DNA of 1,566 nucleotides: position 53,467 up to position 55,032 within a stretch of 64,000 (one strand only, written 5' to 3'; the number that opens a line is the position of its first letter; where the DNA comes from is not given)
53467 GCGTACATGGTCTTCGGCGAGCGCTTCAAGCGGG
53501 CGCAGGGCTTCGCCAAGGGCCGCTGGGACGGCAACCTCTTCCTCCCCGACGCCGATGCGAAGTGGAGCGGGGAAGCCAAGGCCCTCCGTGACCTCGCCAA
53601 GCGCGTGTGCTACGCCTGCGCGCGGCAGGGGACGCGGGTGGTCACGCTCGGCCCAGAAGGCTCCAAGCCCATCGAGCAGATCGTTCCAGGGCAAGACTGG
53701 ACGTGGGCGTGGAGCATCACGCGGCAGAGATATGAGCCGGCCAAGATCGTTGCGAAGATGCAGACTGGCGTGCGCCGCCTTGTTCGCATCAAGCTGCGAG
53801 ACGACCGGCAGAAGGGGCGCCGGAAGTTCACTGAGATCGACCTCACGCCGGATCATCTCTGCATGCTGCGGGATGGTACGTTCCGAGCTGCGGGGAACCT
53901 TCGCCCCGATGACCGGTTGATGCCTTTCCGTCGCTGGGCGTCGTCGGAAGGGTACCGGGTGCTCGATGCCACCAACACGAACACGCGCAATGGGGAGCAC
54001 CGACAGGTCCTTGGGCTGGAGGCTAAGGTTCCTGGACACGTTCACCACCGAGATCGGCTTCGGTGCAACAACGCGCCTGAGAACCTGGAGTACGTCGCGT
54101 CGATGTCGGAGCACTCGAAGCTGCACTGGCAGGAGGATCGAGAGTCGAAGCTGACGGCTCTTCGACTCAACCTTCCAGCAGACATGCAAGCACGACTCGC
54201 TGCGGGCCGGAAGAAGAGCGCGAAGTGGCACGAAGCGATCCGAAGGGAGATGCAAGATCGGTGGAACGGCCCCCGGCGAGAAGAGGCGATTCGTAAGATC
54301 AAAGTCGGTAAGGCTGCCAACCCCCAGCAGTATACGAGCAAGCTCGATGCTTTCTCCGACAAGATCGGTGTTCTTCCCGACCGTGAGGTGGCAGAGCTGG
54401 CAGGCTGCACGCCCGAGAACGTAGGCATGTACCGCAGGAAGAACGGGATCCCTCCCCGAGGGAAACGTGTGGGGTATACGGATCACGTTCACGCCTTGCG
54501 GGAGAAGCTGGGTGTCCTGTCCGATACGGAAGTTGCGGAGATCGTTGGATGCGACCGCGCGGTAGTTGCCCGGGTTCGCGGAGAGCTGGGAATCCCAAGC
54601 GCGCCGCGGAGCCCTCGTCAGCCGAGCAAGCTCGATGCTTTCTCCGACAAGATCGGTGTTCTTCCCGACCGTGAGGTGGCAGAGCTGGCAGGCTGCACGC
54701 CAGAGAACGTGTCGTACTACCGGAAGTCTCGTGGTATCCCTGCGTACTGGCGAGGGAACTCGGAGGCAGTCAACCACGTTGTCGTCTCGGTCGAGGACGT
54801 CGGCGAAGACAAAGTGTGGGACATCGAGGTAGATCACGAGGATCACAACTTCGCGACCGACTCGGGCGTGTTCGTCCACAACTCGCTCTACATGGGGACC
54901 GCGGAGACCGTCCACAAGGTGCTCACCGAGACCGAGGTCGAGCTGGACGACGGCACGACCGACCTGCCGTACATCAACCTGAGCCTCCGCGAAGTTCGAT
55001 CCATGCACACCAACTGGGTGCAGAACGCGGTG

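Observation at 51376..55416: DNA polymerase A interrupted by an HNH-NUMOD intein exactly in motif B, plus an N-terminal UDG-like domain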

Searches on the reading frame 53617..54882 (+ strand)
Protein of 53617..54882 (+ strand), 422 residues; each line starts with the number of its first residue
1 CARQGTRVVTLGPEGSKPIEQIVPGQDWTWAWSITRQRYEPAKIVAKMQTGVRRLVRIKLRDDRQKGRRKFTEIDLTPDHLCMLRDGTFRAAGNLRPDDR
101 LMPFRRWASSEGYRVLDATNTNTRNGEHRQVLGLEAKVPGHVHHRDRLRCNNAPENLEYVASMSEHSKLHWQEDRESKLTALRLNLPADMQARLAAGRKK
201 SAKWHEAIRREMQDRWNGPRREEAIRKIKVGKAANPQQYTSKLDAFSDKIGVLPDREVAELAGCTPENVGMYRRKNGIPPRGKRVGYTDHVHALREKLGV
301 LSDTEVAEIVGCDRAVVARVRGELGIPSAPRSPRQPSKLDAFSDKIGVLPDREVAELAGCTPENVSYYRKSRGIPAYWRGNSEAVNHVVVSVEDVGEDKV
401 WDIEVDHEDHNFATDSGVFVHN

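Call 5: search_protein_families(library=pfam, proteins=[window:53617-54882:+], max_evalue=1)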
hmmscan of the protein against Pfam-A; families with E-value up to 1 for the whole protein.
window:53617-54882:+ (422 aa): 8 families
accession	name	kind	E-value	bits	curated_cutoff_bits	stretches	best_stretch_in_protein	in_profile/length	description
PF12728.13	HTH_17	-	3.2e-06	27.8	27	1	353-381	6-34/51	Helix-turn-helix domain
PF13411.12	MerR_1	-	7.9e-06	26.3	21.6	1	257-282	5-30/69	MerR HTH family regulatory protein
PF13392.12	HNH_3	-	0.0013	18.8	24.8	1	141-160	20-39/46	HNH endonuclease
PF00376.29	MerR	-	0.0031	17.8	28.2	0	353-381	4-32/38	MerR family regulatory protein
PF13560.12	HTH_31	-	0.015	16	27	0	291-320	6-34/64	Helix-turn-helix domain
PF05269.17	Phage_CII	-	0.072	13.8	21.3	0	293-322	16-45/91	Bacteriophage CII protein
PF13338.12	AbiEi_4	-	0.076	13.6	25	0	341-371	6-35/49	Transcriptional regulator, AbiEi antitoxin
PF21658.2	LNYV_PP_C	-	0.12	12.9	27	0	292-317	2-27/60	Lettuce necrotic yellow virus phosphoprotein C-terminal domain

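Call 6: search_protein_families(library=ncbifam, proteins=[window:53617-54882:+], max_evalue=1)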
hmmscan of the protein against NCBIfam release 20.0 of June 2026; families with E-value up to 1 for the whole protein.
window:53617-54882:+ (422 aa): 5 families
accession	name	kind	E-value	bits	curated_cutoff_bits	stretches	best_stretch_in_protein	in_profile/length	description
NF052663.1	RtcB_rel_intein2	exception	3e-13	49.5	1050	1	72-422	141-310/626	intein-containing RctB family protein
TIGR01443.1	intein_Cterm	domain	0.0016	18.7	15.6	1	400-422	2-23/24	intein C-terminal splicing region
NF038162.1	RtcB_rel_intein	exception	0.0055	14.7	1150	1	384-422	539-578/961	intein-containing RtcB family protein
NF002695.0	PRK02487.1-4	equivalog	0.01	15.5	282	0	355-386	59-90/165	heme-degrading domain-containing protein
NF005852.0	PRK07773.1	equivalog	0.04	12.2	780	1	6-112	403-501/886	replicative DNA helicase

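Call 8: search_dna_similar(query=window:53617-54882:+, collection=phages, mode=protein, max_rows=30)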
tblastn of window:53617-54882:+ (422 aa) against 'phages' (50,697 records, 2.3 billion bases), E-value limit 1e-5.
Records with a match: 1; places in all: 1; records where one place covers at least 80% of the query: 0.
Best place of each record, by identity: <60% 1.
By first word of the organism name: Rhodobacter 1.
By host as written in the record: Rhodobacter capsulatus YW1 1.
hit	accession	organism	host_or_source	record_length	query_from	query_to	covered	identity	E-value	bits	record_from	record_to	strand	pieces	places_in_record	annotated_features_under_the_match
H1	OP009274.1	Rhodobacter phage RcKickapoo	Rhodobacter capsulatus YW1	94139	1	180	43%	38.5%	5e-21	101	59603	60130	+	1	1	DNA polymerase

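Call 9: get_annotated_region(hit=H1, flank=5000)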
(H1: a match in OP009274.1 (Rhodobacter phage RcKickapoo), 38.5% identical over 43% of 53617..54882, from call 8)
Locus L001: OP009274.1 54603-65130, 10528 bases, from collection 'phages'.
description: Rhodobacter phage RcKickapoo, complete genome.
organism: Rhodobacter phage RcKickapoo (NCBI taxid 2970516)
taxonomy: Viruses; Duplodnaviria; Heunggongvirae; Uroviricota; Caudoviricetes
host: Rhodobacter capsulatus YW1; source: water; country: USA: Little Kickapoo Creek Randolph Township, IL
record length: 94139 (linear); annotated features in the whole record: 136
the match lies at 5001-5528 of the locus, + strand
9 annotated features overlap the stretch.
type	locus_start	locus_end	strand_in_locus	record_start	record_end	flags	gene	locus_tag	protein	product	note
CDS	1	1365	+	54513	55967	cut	-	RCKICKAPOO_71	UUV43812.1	helix-turn-helix DNA binding domain protein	helix-turn-helix DNA binding domain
CDS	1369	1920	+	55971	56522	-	-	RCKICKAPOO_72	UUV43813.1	hypothetical protein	-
CDS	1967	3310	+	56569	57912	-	-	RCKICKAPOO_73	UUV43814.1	DnaB-like dsDNA helicase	DnaB-like dsDNA helices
CDS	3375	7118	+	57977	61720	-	-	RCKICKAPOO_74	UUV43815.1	DNA polymerase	-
CDS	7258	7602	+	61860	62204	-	-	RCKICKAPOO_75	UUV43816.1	hypothetical protein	-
CDS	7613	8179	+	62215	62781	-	-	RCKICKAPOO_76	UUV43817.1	hypothetical protein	-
CDS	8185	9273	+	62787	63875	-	-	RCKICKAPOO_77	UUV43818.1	DNA primase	-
CDS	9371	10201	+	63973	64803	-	-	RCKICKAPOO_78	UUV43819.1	ssDNA binding protein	T4 gp32-like ssDNA binding protein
CDS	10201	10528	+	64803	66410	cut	-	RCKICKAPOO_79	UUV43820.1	DNA helicase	-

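Call 26: search_solved_structures(query=window:53617-54882:+, max_evalue=1, show_alignments=3)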
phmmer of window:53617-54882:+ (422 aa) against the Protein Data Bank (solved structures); distinct sequences matched with E-value up to 1: 2.
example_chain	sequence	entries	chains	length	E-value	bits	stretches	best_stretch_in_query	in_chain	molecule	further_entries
7cfv_A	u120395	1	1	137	0.12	14.3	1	389-422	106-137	Spl DnaX mini-intein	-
8cpn_A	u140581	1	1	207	0.16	13.9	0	374-421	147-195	PolB16 intein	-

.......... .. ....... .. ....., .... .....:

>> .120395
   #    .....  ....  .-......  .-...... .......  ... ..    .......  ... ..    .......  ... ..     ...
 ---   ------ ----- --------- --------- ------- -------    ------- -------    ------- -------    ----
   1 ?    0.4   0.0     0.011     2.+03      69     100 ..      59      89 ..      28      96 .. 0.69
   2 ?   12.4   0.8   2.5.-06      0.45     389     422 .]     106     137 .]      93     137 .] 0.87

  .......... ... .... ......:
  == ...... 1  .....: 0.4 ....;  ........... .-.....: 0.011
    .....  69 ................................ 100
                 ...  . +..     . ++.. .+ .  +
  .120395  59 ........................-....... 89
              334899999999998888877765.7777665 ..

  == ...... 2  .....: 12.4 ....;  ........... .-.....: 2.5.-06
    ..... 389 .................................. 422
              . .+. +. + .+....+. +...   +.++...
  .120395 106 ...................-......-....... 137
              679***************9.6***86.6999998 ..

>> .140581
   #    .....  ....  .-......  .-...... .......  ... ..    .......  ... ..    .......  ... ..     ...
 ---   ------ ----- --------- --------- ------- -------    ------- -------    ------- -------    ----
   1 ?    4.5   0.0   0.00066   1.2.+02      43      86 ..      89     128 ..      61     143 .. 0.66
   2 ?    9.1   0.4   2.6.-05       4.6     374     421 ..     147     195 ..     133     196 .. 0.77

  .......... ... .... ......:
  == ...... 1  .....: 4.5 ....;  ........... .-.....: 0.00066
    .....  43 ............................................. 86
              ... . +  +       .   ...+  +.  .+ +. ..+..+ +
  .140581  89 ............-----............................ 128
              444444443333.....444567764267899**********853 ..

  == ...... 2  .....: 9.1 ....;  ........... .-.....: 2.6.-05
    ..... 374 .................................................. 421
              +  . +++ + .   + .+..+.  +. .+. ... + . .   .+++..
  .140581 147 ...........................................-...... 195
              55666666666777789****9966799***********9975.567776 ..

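Call 35: find_homologous_proteins(query=window:53617-54882:+, max_evalue=0.001)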
Query window:53617-54882:+ (422 aa): 42 proteins with E <= 0.001 among 8000 candidates.
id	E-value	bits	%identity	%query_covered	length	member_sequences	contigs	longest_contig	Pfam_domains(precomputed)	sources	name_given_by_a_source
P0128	6.6e-75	271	41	99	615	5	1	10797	PF00476.27,PF14890.12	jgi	jgi:hypothetical protein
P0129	2.0e-69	253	35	46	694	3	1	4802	PF12728.14,PF00376.30,PF13411.13,PF24001.2,PF15943.12,PF13404.13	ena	-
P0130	1.1e-54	204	40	84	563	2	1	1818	PF00476.27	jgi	jgi:hypothetical protein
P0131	9.2e-45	171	36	38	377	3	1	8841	PF00376.30,PF13411.13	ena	-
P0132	1.0e-44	171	40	33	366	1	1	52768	PF12728.14,PF00376.30,PF13411.13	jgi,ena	-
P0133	9.6e-44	168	42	36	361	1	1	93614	PF12728.14,PF00376.30,PF13411.13,PF24001.2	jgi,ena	-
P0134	1.5e-38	151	46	34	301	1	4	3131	PF12728.14,PF13411.13,PF24001.2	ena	-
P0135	6.7e-38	149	42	34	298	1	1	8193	PF12728.14,PF00376.30,PF13411.13,PF24001.2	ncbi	-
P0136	4.0e-37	146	37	36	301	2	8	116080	-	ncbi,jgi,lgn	jgi:hypothetical protein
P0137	5.5e-37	146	37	34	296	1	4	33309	PF12728.14,PF00376.30,PF13411.13,PF24001.2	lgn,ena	-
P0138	5.5e-33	132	42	33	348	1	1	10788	PF13411.13,PF24001.2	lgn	-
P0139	3.1e-31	127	39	33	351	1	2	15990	PF13411.13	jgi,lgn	-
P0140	1.8e-30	124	40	30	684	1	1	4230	PF12728.14,PF13412.13,PF24001.2,PF13384.13,PF20432.5,PF13518.13,PF18024.8,PF13404.13,PF08281.19,PF07022.20,PF01325.26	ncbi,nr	ncbi:MAG TPA: hypothetical protein VLF66_10480, partial [Thermoanaerobaculia bacterium]|nr:hypotheti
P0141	6.9e-27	112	52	11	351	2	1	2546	-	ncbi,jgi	jgi:hypothetical protein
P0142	2.9e-24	104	33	38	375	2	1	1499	PF24001.2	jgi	jgi:hypothetical protein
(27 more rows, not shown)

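Call 38: search_protein_families(library=pfam, proteins=[P0133, P0129, P0136, P0128], max_evalue=0.01)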
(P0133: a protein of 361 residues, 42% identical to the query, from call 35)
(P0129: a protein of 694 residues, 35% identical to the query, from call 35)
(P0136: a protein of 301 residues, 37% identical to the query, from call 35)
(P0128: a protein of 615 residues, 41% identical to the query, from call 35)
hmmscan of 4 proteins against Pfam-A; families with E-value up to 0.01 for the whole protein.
P0133 (361 aa): 3 families
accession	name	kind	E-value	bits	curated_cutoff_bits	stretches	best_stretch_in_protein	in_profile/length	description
PF12728.13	HTH_17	-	2e-09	38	27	0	92-119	6-33/51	Helix-turn-helix domain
PF13411.12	MerR_1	-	2e-09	37.8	21.6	0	25-47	5-27/69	MerR HTH family regulatory protein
PF00376.29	MerR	-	1.9e-07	31.2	28.2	0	26-51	5-30/38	MerR family regulatory protein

P0129 (694 aa): 11 families
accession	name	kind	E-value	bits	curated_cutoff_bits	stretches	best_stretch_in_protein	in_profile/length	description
PF12728.13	HTH_17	-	6.1e-13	49.3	27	0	20-48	5-33/51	Helix-turn-helix domain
PF00376.29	MerR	-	2.1e-08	34.3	28.2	0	20-50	3-33/38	MerR family regulatory protein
PF15943.11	YdaS_toxin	-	6.1e-08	32.8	30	0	95-124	11-41/65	Bacterial toxin YdaS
PF13411.12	MerR_1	-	1e-06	29.2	21.6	0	96-125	4-32/69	MerR HTH family regulatory protein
PF13404.12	HTH_AsnC-type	-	1.1e-06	28.7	27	0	18-35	19-36/42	AsnC-type helix-turn-helix domain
PF08281.18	Sigma70_r4_2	-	8.5e-05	22.6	25.7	0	464-490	23-49/54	Sigma-70, region 4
PF22798.2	DUF5817_CT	-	0.00058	20.1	29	0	103-128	12-37/54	DUF5817, C-terminal domain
PF10743.14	Phage_Cox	-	0.0048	17.1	27.5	0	16-44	11-39/87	Regulatory phage protein cox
PF05887.16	Trypan_PARP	-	0.0052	17.2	100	1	215-275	52-112/134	Procyclic acidic repetitive protein (PARP)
PF20432.4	Xre-like-HTH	-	0.0085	16.8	25.8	0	17-39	24-46/63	Antitoxin Xre-like helix-turn-helix domain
PF00356.27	LacI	-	0.0091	16.2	27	0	187-196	4-13/46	Bacterial regulatory proteins, lacI family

P0136 (301 aa): 3 families
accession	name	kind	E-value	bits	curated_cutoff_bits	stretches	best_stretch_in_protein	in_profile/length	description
PF00376.29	MerR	-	6.8e-05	23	28.2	0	91-120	4-33/38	MerR family regulatory protein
PF12728.13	HTH_17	-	0.00016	22.3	27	0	91-114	6-30/51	Helix-turn-helix domain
PF13411.12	MerR_1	-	0.00034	21.1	21.6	0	91-121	5-35/69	MerR HTH family regulatory protein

P0128 (615 aa): 3 families
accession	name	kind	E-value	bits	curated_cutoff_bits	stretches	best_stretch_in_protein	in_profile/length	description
PF00476.26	DNA_pol_A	-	2.2e-14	53.7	34.3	1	522-613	292-381/381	DNA polymerase family A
PF14890.11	Intein_splicing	-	3.5e-10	40.3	35.8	1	25-428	5-155/155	Intein splicing domain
PF13392.12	HNH_3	-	0.0049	16.9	24.8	1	154-173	20-39/46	HNH endonuclease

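Call 53: predict_structure(alignment_id=A2)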
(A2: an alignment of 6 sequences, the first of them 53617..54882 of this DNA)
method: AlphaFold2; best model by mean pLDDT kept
length: 422 residues; sequences in the alignment: 6
mean_pLDDT: 75.4   pTM: 0.51
mean pLDDT of the five models: 75.4, 73.0, 70.9, 67.4, 62.4
residues with pLDDT >= 90: 102; 70-90: 167; 50-70: 119; < 50: 34
segments of 3 or more residues with pLDDT < 50: 281-292, 330-333, 375-384
pLDDT, mean of each block of 10 residues (from residue 1): 94 92 94 80 94 95 64 93 85 92 81 73 74 77 87 91 81 71 69 66 62 55 61 51 76 80 82 73 37 57 70 69 63 62 67 81 74 48 65 96 93 91 86
secondary structure, 60 per line:
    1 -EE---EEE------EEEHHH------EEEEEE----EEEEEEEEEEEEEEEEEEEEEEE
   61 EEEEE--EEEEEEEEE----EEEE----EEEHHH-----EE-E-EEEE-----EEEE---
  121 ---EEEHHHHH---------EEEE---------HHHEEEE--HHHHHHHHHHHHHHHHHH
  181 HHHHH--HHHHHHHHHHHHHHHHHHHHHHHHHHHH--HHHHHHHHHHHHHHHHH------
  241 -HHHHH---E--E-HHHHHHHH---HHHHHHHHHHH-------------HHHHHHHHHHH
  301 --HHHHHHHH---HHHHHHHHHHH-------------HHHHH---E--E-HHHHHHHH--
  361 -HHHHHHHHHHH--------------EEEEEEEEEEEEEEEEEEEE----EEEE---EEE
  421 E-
elements in order: E7-9 E16-18 E28-33 E38-65 E68-76 E81-84 E89-91 E105-108 E114-117 E124-126 H127-131 E141-144 E157-160 H163-185 H188-215 H218-234 H242-246 H255-262 H266-276 H290-300 H303-310 H314-324 H338-342 H351-358 H362-372 E387-406 E411-414 E418-421

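Call 55: fold_search(model_id=the predicted structure, library=pdb)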
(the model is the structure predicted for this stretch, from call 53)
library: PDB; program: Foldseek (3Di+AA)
matches with E <= 10: 432; with E <= 0.001: 30
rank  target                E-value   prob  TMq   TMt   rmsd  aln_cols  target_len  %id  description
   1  5i0a                  1.2e-05  1.00  0.20  0.55   5.3       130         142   23  RecA mini intein in complex with cisplatin (released 2016-09-21)
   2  2imz_A                1.2e-05  1.00  0.21  0.57   4.7       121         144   26  Crystal structure of Mtu recA intein splicing domain (released 2007-05-01)
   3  6frg                  1.6e-05  1.00  0.20  0.50   4.9       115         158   18  Crystal structure of G-1F mutant of Ssp DnaB Mini-Intein variant M86 (released 2019-01-30)
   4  3ifj_A                1.6e-05  1.00  0.19  0.54   5.5       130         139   24  Crystal structure of Mtu recA intein, splicing domain (released 2009-10-06)
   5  2in0                  3.0e-05  1.00  0.20  0.56   6.1       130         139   24  crystal structure of Mtu recA intein splicing domain (released 2007-05-01)
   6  3igd                  3.0e-05  1.00  0.20  0.54   5.4       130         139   25  Crystal structure of Mtu recA intein, splicing domain (released 2009-10-06)
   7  2imz_B                4.0e-05  1.00  0.21  0.58   3.4       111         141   27  Crystal structure of Mtu recA intein splicing domain (released 2007-05-01)
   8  2in8                  5.5e-05  1.00  0.20  0.55   5.4       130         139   22  crystal structure of Mtu recA intein, splicing domain (released 2007-05-01)
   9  2in9                  5.5e-05  1.00  0.20  0.55   5.4       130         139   22  crystal structure of Mtu recA intein, splicing domain (released 2007-05-01)
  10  4o1r                  5.5e-05  1.00  0.19  0.52   4.7       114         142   22  Crystal structure of NpuDnaB intein (released 2014-03-19)
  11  7cfv_MODEL_1_A        9.1e-05  1.00  0.20  0.56   6.2       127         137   18  Solution NMR structure of DnaX mini intein from Spirulina platensis (released 2020-12-23)
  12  6frh_A                9.1e-05  1.00  0.22  0.53   7.2       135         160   16  Crystal structure of Ssp DnaB Mini-Intein variant M86 (released 2019-01-30)
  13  8ubs_A                1.0e-04  1.00  0.21  0.54   8.2       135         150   21  Crystal structure of NrdJ-1 split intein fusion (released 2024-10-09)
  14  6y75_B                1.1e-04  1.00  0.18  0.46   6.5       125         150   16  BIL2 domain from T.thermophila BUBL1 locus (C1A-N143A) (released 2021-02-03)
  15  6y75_A                1.1e-04  1.00  0.18  0.45   6.5       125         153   16  BIL2 domain from T.thermophila BUBL1 locus (C1A-N143A) (released 2021-02-03)
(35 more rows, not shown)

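Call 65: find_related_loci(query=P0136, collection=genome_contigs, flank=3000)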
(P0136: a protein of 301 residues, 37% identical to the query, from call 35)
Query P0136 (301 aa) in genome_contigs; peptide patterns used: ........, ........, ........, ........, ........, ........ (x = any residue, [..] = any of these).
133 stretches matched a pattern; 3 encode a relative of the query (tblastn E <= 1e-3); 3 distinct loci.
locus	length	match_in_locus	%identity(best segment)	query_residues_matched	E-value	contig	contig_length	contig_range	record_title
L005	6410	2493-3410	66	2-300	2e-116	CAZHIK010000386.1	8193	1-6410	MAG TPA_asm: uncultured Enterobacterales bacterium isolate SRP167671_co1_110 genome assembly, contig: NODE_10408_length_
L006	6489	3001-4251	41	2-299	3e-66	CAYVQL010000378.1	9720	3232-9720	MAG TPA_asm: uncultured Enterobacterales bacterium isolate SRP077602_co7_23 genome assembly, contig: NODE_31175_length_9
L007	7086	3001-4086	62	1-300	3e-107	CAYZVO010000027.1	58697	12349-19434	MAG TPA_asm: uncultured Enterobacterales bacterium isolate binchicken_co141_545 genome assembly, contig: NODE_2164_lengt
